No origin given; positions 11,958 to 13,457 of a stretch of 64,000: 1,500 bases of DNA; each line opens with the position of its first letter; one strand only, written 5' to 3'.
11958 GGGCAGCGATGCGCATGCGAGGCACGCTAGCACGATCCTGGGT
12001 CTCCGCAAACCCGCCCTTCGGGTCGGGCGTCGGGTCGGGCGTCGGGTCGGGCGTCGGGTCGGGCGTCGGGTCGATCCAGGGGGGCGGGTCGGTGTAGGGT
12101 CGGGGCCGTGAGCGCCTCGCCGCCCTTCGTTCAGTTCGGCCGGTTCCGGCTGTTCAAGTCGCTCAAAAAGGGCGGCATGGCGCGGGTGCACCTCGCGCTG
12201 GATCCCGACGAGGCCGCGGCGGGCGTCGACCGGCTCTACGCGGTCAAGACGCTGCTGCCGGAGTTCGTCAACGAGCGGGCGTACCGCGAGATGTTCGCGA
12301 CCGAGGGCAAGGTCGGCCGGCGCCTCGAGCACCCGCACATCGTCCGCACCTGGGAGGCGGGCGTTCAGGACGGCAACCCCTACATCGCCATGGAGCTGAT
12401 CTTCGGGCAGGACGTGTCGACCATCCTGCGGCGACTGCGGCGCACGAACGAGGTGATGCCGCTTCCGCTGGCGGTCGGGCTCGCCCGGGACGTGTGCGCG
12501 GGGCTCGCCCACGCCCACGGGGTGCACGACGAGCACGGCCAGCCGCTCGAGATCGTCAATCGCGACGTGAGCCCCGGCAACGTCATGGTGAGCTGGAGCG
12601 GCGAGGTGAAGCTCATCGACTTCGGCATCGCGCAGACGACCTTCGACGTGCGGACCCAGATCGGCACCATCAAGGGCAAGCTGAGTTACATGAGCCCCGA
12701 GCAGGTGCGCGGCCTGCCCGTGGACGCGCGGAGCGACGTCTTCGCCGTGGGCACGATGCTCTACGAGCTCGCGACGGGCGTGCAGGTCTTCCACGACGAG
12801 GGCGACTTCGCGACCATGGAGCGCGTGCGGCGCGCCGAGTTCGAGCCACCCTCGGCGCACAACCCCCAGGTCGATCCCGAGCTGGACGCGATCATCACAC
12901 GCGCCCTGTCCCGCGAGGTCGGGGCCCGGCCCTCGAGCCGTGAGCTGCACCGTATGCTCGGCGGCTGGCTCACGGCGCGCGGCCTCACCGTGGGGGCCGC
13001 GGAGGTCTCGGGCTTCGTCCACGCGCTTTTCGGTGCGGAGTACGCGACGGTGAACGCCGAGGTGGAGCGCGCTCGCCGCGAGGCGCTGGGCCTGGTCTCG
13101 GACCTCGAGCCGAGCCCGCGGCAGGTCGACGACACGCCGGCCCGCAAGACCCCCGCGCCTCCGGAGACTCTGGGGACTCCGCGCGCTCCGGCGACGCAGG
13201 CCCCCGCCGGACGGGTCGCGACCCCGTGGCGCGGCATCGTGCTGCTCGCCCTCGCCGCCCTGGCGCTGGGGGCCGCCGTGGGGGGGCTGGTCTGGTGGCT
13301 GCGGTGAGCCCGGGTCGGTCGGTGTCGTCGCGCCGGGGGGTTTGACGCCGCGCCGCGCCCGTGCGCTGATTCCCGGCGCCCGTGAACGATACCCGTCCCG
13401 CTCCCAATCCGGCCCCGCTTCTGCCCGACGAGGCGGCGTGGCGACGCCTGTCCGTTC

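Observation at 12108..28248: Candidate complete partner-switching system wired to a Ser/Thr kinase, TPR scaffolds and a periplasmic binding protein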

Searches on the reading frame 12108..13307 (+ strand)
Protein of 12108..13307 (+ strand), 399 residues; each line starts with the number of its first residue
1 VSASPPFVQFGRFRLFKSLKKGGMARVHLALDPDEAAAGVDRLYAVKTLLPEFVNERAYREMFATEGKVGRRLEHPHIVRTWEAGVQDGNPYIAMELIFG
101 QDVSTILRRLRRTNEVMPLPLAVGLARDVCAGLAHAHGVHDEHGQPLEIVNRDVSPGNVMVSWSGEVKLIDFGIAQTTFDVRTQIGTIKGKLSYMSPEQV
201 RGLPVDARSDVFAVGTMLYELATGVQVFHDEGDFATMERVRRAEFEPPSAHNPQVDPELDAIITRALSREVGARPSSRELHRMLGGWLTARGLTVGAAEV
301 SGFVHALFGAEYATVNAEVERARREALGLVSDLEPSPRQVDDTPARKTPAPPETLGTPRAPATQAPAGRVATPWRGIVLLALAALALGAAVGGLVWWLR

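Call 3: search_protein_families(library=pfam, proteins=[window:12108-13307:+], max_evalue=0.01)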
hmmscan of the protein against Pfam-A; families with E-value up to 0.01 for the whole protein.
window:12108-13307:+ (399 aa): 2 families
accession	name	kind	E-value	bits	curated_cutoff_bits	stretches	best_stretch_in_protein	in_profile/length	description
PF00069.31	Pkinase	-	3.3e-31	109.1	31.7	1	41-281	24-258/263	Protein kinase domain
PF07714.23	PK_Tyr_Ser-Thr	-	4.1e-24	85.7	23.1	1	17-284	5-258/258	Protein tyrosine and serine/threonine kinase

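Call 9: search_protein_families(library=ncbifam, proteins=[window:12108-13307:+], max_evalue=0.1)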
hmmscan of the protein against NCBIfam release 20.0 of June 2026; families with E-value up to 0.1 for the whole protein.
window:12108-13307:+ (399 aa): 11 families
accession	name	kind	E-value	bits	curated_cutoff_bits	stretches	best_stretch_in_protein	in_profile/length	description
NF033483.0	PknB_PASTA_kin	equivalog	5.2e-58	197.4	450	1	11-278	7-258/563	Stk1 family PASTA domain-containing Ser/Thr kinase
NF052427.1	StpK7MSMEG_1200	equivalog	5.9e-35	120.8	900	1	9-274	5-254/601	serine/threonine protein kinase StpK7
NF047741.1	antiphage_MADS6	equivalog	1.4e-30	106.5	460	2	124-289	303-462/612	methylation-associated defense system protein kinase MAD6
NF038150.1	lanthi_synth_IV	equivalog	2.6e-19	69.1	650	1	10-290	188-459/851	class IV lanthionine synthetase LanL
NF009651.0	PRK13184.1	equivalog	1.2e-18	66.5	839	1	11-277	2-279/932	serine/threonine-protein kinase PknD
TIGR03903.1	TOMM_kin_cyc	equivalog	7.6e-18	63.8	705.75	1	45-229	7-190/1267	TOMM system kinase/cyclase fusion protein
NF033442.0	BREX_PglW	equivalog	1.4e-08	33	990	1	42-278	237-476/1391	BREX system serine/threonine kinase PglW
NF043056.1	T4SS_LegK1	equivalog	2.3e-06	26.5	550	1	148-221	209-283/516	Dot/Icm T4SS effector kinase LegK1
NF038151.1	lanthi_synth_III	equivalog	6e-06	24.9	575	1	148-226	356-427/833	class III lanthionine synthetase LanKC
TIGR03724.2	arch_bud32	equivalog_domain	0.02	14.4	125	1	86-182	63-138/193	KEOPS complex kinase/ATPase Bud32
NF011463.0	PRK14879.1-4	equivalog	0.042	13.3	188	1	133-177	119-162/237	Kae1-associated kinase Bud32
